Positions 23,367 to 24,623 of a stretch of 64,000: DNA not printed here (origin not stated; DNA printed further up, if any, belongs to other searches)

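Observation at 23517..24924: Cobalamin riboswitch controlling an uncharacterised xylose-isomerase-fold TIM-barrel gene, while the adjacent B12/siderophore-type ABC importer has none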

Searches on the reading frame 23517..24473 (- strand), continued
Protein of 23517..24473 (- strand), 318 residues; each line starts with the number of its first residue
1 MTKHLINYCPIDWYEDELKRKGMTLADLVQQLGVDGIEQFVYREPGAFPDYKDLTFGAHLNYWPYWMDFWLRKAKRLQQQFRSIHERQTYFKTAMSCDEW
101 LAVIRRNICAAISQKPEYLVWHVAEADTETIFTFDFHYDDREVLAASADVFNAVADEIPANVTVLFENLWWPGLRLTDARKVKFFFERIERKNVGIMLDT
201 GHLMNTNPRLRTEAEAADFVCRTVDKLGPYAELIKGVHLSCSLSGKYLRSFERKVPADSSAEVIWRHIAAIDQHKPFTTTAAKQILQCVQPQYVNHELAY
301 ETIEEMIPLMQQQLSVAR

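Call 24: find_related_loci(query=A1, collection=genome_contigs, flank=7000)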
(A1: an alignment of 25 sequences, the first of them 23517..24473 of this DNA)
Query A1 (318 aa) in genome_contigs; peptide patterns used: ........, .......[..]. (x = any residue, [..] = any of these).
316 stretches matched a pattern; 308 encode a relative of the query (tblastn E <= 1e-3); the best 80 are kept; 80 distinct loci.
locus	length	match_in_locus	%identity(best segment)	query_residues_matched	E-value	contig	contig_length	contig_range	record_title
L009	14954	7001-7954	99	1-318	0e+0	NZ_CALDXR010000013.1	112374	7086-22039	MAG: uncultured Phascolarctobacterium sp. isolate ERR2619708_bin.13_CONCOCT_v1.1_MAG ERZ1026776.23, whole genome shotgun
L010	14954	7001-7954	98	1-318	0e+0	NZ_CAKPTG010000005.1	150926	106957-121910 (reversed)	MAG: uncultured Phascolarctobacterium sp. isolate REFINED_METABAT215_TOP10_CONTIGS_1500_ASSEMBLY_K77_MERGED__Hadza_MoBio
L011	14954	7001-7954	97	1-318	0e+0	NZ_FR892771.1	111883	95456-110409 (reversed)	Phascolarctobacterium succinatutens CAG:287, whole genome shotgun sequence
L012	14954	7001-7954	98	1-318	0e+0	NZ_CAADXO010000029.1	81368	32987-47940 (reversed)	MAG: uncultured Phascolarctobacterium sp. isolate HGM14019, whole genome shotgun sequence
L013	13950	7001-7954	97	1-318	0e+0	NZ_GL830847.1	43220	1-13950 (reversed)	Phascolarctobacterium succinatutens YIT 12067 Scfld7, whole genome shotgun sequence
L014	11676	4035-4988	96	1-318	0e+0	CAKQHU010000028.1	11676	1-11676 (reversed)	MAG: uncultured Phascolarctobacterium sp. isolate REFINED_METABAT215_TOP10_CONTIGS_1500_ASSEMBLY_K77_MERGED__Hadza_MoBio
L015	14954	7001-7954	96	1-318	0e+0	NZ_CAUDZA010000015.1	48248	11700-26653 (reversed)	MAG: Phascolarctobacterium succinatutens isolate SRR22541659_bin.19_MetaWRAP_v1.3_MAG ERZ18684452.358, whole genome shot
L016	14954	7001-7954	95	1-318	0e+0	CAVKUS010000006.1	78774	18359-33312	Bacteroides sp. CAG:545 isolate H07686-L1_cleanbin_000005 genome assembly, contig: Spades_H07686-L1_contig_99, whole gen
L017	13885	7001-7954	95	1-318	0e+0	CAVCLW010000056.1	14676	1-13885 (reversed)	Escherichia coli isolate H07624-L1_cleanbin_000004 genome assembly, contig: Spades_H07624-L1_contig_1852, whole genome s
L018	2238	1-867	95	30-318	0e+0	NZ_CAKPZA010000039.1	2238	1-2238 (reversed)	MAG: uncultured Phascolarctobacterium sp. isolate REFINED_METABAT215_TOP10_CONTIGS_1500_ASSEMBLY_K77_MERGED__Hadza_MoBio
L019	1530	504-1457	75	1-318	0e+0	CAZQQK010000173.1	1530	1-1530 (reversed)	MAG TPA_asm: uncultured Phascolarctobacterium sp. isolate SRP350583_co2_162 genome assembly, contig: NODE_110155_length_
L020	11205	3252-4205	75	1-318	8e-170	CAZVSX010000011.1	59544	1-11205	MAG TPA_asm: uncultured Phascolarctobacterium sp. isolate binchicken_co370_222 genome assembly, contig: NODE_698_length_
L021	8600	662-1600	72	3-318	4e-164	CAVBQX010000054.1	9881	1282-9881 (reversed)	Segatella copri isolate H07663-L1_cleanbin_000002 genome assembly, contig: Spades_H07663-L1_contig_4235, whole genome sh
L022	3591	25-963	72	3-318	6e-169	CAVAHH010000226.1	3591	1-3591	bacterium isolate H07605-L1_cleanbin_000016 genome assembly, contig: Spades_H07605-L1_contig_8152, whole genome shotgun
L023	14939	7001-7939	72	3-318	6e-161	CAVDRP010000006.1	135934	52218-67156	Bacteroidaceae bacterium isolate G02647-L1_cleanbin_000024 genome assembly, contig: Spades_G02647-L1_contig_49, whole ge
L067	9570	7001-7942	49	3-315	1e-102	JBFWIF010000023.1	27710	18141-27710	MAG: Acidaminococcaceae bacterium isolate CA_2019_NHSR_1 NODE_3982_length_27710_cov_4.677954_NHSR, whole genome shotgun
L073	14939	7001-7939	49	1-313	1e-100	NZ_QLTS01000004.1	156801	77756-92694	Phascolarctobacterium faecium DSM 14760 Ga0215641_104, whole genome shotgun sequence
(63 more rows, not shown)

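Call 28: predict_structure(alignment_id=A1)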
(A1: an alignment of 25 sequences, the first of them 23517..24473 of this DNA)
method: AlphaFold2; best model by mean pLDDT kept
length: 318 residues; sequences in the alignment: 25
mean_pLDDT: 95.0   pTM: 0.92
mean pLDDT of the five models: 95.0, 94.5, 94.2, 93.5, 93.1
residues with pLDDT >= 90: 284; 70-90: 34; 50-70: 0; < 50: 0
segments of 3 or more residues with pLDDT < 50: none
pLDDT, mean of each block of 10 residues (from residue 1): 94 94 97 97 80 96 92 91 89 94 96 96 91 94 98 97 97 96 98 97 97 99 98 98 96 91 93 97 98 97 96 96
secondary structure, 60 per line:
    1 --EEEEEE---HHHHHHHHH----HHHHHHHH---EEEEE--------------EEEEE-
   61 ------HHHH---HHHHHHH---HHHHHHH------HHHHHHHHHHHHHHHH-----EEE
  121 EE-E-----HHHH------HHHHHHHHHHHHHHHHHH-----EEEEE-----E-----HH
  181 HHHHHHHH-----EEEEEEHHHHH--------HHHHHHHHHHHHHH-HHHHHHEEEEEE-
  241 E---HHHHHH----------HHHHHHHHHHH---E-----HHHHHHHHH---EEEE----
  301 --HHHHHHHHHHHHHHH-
elements in order: E3-8 H12-20 H25-32 E36-40 E55-59 H67-70 H74-80 H84-90 H97-112 E118-122 H130-133 H140-157 E163-167 H179-188 E194-199 H200-204 H213-226 H228-233 E234-239 H245-250 H261-271 H281-289 E293-296 H303-317

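Call 32: fold_search(model_id=the predicted structure, library=pdb)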
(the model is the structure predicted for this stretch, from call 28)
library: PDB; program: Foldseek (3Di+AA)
matches with E <= 10: 1500; with E <= 0.001: 160
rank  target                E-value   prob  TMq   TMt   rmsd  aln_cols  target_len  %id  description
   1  8xix                  1.3e-08  1.00  0.54  0.59   8.2       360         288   16  KeDt3e within Co (released 2024-12-25)
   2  1qum_A                1.6e-07  1.00  0.55  0.62   7.2       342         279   13  CRYSTAL STRUCTURE OF ESCHERICHIA COLI ENDONUCLEASE IV IN COMPLEX WITH DAMAGED DNA (released 1999-08-31)
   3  7exz_A                3.7e-07  1.00  0.43  0.42  12.9       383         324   14  DgpB-DgpC complex apo 2.5 angstrom (released 2021-11-03)
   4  3wqo_A                3.9e-07  1.00  0.52  0.59   8.7       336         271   12  Crystal structure of D-tagatose 3-epimerase-like protein (released 2014-07-09)
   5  4k1g_A                7.8e-07  1.00  0.57  0.63   6.0       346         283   12  Structure of E. coli Nfo(Endo IV)-H69A mutant bound to a cleaved DNA duplex containing a alphadA:T basepair (released 2013-07-31)
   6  2nq9_A                1.0e-06  1.00  0.55  0.61   7.0       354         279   13  High resolution crystal structure of Escherichia coli endonuclease IV (Endo IV) Y72A mutant bound to damaged DNA (released 2007-11-13)
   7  3dx5                  1.0e-06  1.00  0.44  0.50  13.6       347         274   14  Crystal structure of the probable 3-DHS dehydratase AsbF involved in the petrobactin synthesis from Bacillus anthracis (released 2008-09-02)
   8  5h1w_A                1.6e-06  1.00  0.51  0.58   9.0       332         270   13  Crystal Structure of Hyperthermophilic Thermotoga maritima L-Ketose-3-Epimerase with Mn2+ and L(+)-Erythrulose (released 2017-03-15)
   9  5b7y_B                1.8e-06  1.00  0.55  0.63   8.2       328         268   12  Crystal Structure of Hyperthermophilic Thermotoga maritima L-Ketose-3-Epimerase with Co2+ (released 2017-03-15)
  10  3wqo_B                1.8e-06  1.00  0.51  0.59   8.6       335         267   13  Crystal structure of D-tagatose 3-epimerase-like protein (released 2014-07-09)
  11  2hk0_A                1.9e-06  1.00  0.47  0.51  10.9       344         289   16  Crystal structure of D-psicose 3-epimerase (DPEase) in the absence of substrate (released 2006-08-29)
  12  7drd_C                1.9e-06  1.00  0.45  0.53   9.5       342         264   13  Cryo-EM structure of DgpB-C at 2.85 angstrom resolution (released 2021-12-08)
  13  5b7y_A                2.1e-06  1.00  0.47  0.54   9.8       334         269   11  Crystal Structure of Hyperthermophilic Thermotoga maritima L-Ketose-3-Epimerase with Co2+ (released 2017-03-15)
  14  7drd_G                2.1e-06  1.00  0.43  0.50  14.0       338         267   14  Cryo-EM structure of DgpB-C at 2.85 angstrom resolution (released 2021-12-08)
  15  3vnk_A                2.3e-06  1.00  0.51  0.55   9.4       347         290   14  Crystal structures of D-Psicose 3-epimerase with D-fructose from Clostridium cellulolyticum H10 (released 2012-08-01)
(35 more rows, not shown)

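Call 33: search_solved_structures(query=A1, max_evalue=10, show_alignments=4)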
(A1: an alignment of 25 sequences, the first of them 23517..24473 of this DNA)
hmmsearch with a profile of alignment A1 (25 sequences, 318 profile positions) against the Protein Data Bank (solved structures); distinct sequences matched with E-value up to 10: 7.
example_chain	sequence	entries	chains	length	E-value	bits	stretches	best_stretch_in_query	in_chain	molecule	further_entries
4x9x_A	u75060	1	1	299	0.016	17.6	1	205-261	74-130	DegV domain-containing protein MW1315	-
2nqh_A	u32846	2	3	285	0.23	13.8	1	140-306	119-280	Endonuclease 4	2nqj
1qtw_A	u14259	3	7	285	0.28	13.5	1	140-305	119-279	ENDONUCLEASE IV | Endonuclease 4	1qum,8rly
4k1g_A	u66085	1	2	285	0.29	13.5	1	141-305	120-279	Endonuclease 4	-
2ycb_A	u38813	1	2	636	0.32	13.4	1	122-163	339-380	CLEAVAGE AND POLYADENYLATION SPECIFICITY FACTOR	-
2nq9_A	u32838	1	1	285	0.33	13.3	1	142-305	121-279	Endonuclease 4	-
1i60_A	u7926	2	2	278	0.37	13.2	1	141-217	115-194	IOLI PROTEIN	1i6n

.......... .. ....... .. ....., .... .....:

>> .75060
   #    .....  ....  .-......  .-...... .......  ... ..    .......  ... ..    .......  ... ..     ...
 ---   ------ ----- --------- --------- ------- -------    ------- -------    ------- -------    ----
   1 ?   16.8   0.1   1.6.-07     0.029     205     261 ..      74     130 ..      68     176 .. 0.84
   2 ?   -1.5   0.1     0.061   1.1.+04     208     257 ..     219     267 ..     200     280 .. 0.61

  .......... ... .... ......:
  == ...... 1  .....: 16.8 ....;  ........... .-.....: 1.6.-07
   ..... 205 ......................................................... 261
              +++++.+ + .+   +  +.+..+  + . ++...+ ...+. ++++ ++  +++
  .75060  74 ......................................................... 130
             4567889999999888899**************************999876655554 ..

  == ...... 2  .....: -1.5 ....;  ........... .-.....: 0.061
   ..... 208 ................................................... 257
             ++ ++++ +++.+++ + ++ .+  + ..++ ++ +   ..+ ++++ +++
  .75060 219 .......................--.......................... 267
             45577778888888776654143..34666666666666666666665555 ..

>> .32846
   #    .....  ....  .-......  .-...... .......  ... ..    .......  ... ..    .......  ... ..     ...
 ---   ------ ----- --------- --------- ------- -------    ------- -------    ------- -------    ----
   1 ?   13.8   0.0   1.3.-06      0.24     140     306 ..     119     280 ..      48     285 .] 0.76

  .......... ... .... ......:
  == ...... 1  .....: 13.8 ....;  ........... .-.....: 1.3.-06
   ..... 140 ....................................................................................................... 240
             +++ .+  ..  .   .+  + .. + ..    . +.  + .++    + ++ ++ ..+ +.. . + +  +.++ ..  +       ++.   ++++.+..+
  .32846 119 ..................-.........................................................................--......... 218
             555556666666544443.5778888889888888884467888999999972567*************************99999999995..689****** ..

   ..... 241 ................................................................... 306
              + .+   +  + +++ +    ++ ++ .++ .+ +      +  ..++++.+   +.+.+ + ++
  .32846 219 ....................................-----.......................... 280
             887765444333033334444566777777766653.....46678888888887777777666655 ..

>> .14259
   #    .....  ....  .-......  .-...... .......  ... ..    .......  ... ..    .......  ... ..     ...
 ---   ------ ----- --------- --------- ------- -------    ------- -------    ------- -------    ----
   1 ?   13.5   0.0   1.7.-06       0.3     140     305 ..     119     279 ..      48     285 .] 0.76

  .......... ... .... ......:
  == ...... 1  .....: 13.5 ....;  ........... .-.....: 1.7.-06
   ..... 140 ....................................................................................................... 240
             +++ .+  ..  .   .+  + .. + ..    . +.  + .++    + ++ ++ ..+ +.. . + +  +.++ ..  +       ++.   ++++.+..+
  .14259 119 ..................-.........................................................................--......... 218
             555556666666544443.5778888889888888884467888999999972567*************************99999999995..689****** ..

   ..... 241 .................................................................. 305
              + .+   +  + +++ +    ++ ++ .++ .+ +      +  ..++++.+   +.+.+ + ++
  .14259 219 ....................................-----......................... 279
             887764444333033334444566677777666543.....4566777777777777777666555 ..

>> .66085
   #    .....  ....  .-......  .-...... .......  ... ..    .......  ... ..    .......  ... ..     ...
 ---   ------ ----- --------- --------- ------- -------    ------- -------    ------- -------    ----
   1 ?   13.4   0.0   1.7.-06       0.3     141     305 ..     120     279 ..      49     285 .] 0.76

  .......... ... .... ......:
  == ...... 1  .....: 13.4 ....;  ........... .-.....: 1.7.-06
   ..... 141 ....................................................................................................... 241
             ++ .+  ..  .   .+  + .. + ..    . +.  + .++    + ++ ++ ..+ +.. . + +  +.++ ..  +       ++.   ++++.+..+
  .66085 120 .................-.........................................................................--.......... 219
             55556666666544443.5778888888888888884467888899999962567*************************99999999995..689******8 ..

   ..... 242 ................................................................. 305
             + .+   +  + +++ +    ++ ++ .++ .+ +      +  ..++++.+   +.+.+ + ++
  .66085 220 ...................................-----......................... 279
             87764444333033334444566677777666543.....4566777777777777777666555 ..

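Call 47: search_protein_representatives(alignment_id=A1)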
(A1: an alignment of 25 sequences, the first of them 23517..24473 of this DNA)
Query: 25 sequences, 318 profile positions. Proteins with E-value up to 0.001 (for the whole library): 534; up to 1e-10: 383; up to 1e-30: 231. The best 150 are listed.
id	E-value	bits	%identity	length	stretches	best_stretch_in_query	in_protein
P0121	4.5e-125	433.5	-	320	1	1-318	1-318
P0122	1.4e-118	412.1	-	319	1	2-314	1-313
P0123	4.8e-115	400.5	-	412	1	2-316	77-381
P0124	1.1e-111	389.5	-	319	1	2-316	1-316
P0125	5.3e-111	387.2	-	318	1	3-317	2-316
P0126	3.4e-109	381.3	-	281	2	122-317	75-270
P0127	4.0e-107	374.5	-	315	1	22-316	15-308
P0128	3.5e-104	364.9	-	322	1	1-316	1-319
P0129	2.0e-102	359.1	-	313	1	18-316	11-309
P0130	1.8e-101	356.0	-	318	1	1-317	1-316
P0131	1.9e-98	346.0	-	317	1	2-314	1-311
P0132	1.2e-97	343.3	-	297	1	2-316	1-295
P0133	1.6e-97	343.0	-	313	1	2-314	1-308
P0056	8.9e-97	340.5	-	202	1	1-193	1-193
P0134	1.0e-96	340.3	-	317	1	2-315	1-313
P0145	2.4e-79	283.2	-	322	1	3-317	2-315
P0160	1.1e-66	241.6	-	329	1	9-315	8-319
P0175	3.8e-62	226.7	-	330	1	24-316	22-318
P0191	2.7e-58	214.0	-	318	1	22-315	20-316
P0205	9.4e-56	205.7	-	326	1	2-315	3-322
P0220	2.8e-53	197.6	-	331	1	25-316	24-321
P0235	2.2e-51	191.3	-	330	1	33-316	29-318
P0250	1.3e-49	185.6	-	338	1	24-316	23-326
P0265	3.5e-47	177.6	-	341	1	23-317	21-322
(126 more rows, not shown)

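Call 49: search_protein_families(library=ncbifam, alignment_id=A3, max_evalue=0.01)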
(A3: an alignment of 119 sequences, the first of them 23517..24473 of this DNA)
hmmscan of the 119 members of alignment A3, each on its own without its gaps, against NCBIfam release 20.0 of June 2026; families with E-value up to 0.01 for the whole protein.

A. member 1, window:23517-24473:- (318 aa): 1 family
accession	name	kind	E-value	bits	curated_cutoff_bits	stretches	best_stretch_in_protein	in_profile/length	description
TIGR00587.1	nfo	subfamily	0.0023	17.3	129.65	1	139-240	117-217/279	deoxyribonuclease IV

B. families by the number of members that match (of 119 scanned): 10 families
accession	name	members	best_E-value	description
TIGR00587.1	nfo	34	6.4e-09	deoxyribonuclease IV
NF041277.1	coba_remo_CbiR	21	4.6e-07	cobamide remodeling phosphodiesterase CbiR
NF002199.0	PRK01060.1-4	10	2e-05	deoxyribonuclease IV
NF002196.0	PRK01060.1-1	5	1.8e-08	deoxyribonuclease IV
NF002197.0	PRK01060.1-2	5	7.1e-08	deoxyribonuclease IV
TIGR04379.1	myo_inos_iolE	2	0.0016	myo-inosose-2 dehydratase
NF002198.0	PRK01060.1-3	1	3.3e-05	deoxyribonuclease IV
NF009627.0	PRK13149.1-1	1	0.00029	H/ACA RNA-protein complex component Gar1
NF012228.1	RobA_TF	1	0.00063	MDR efflux pump AcrAB transcriptional activator RobA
NF011701.0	PRK15121.1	1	0.0031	MDR efflux pump AcrAB transcriptional activator RobA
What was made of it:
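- The only recurrent weak NCBIfam hits are Endo IV (34 of 119) and CbiR (21 of 119) (call 49).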

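Call 62: search_protein_families(library=pfam, proteins=[L073:4890-7004:+, L073:9087-9911:+, L073:12688-13989:+, L073:3691-4509:+, L073:2959-3609:+], max_evalue=0.01)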
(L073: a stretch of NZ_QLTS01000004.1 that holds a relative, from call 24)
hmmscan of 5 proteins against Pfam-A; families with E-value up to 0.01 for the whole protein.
L073:4890-7004:+ (704 aa): 2 families
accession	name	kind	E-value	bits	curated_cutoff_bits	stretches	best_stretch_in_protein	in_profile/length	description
PF00593.30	TonB_dep_Rec_b-barrel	-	1e-47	164.4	27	1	279-670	21-436/436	TonB dependent receptor-like, beta-barrel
PF07715.20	Plug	-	3.2e-25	89.2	23.9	1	99-207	2-107/107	TonB-dependent Receptor Plug Domain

L073:9087-9911:+ (274 aa): 10 families
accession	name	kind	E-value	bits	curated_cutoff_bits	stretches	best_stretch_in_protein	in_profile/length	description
PF00142.24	Fer4_NifH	-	2e-98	329.6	25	1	20-268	1-249/271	4Fe-4S iron sulfur cluster binding proteins, NifH/frxC family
PF01656.29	CbiA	-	6.8e-14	52.3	25.4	1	23-242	3-124/125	CobQ/CobB/MinD/ParA nucleotide binding domain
PF13614.12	AAA_31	-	6.5e-10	39.7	27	1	19-65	1-48/177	AAA domain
PF10609.15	ParA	-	1.4e-08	35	27.1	1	24-66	8-51/246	NUBPL iron-transfer P-loop NTPase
PF02374.21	ArsA_ATPase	-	3.7e-05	23.5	24.3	1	19-58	1-40/305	Anion-transporting ATPase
PF03308.22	MeaB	-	0.00012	21.6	23.1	1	21-64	35-78/273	Methylmalonyl Co-A mutase-associated GTPase MeaB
PF13479.12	AAA_24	-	0.00055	20.3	27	1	21-66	4-52/195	AAA domain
PF09140.17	MipZ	-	0.0027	17.5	20.7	1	27-66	9-48/262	ATPase MipZ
PF07755.17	DUF1611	-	0.0046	16.8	25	0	170-226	133-192/201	Domain of unknown function (DUF1611_C) P-loop domain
PF20720.3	nSTAND3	-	0.0084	16.3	27.2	0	22-58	20-55/155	Novel STAND NTPase 3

L073:12688-13989:+ (433 aa): 1 family
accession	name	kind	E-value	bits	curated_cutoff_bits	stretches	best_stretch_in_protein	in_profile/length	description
PF00148.24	Oxidored_nitro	-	1.2e-58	199.3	28.6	1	37-420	1-397/399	Nitrogenase component 1 type Oxidoreductase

L073:3691-4509:+ (272 aa): 0 families

L073:2959-3609:+ (216 aa): 1 family
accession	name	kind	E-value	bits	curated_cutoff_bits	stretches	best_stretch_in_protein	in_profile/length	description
PF00730.31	HhH-GPD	-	2.6e-06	28.1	26.2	1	48-188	3-107/108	HhH-GPD superfamily base excision DNA repair protein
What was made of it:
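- An HhH-GPD gene is near L073 (call 62).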

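Call 72: search_protein_families(library=pfam, proteins=[L067:5946-6983:+], max_evalue=0.01)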
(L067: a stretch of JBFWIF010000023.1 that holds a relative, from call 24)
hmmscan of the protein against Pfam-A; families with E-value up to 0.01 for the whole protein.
L067:5946-6983:+ (345 aa): 1 family
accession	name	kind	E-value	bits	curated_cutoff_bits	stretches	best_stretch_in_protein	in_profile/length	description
PF01032.23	FecCD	-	1.8e-101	339.8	26.5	1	18-339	1-311/311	FecCD transport family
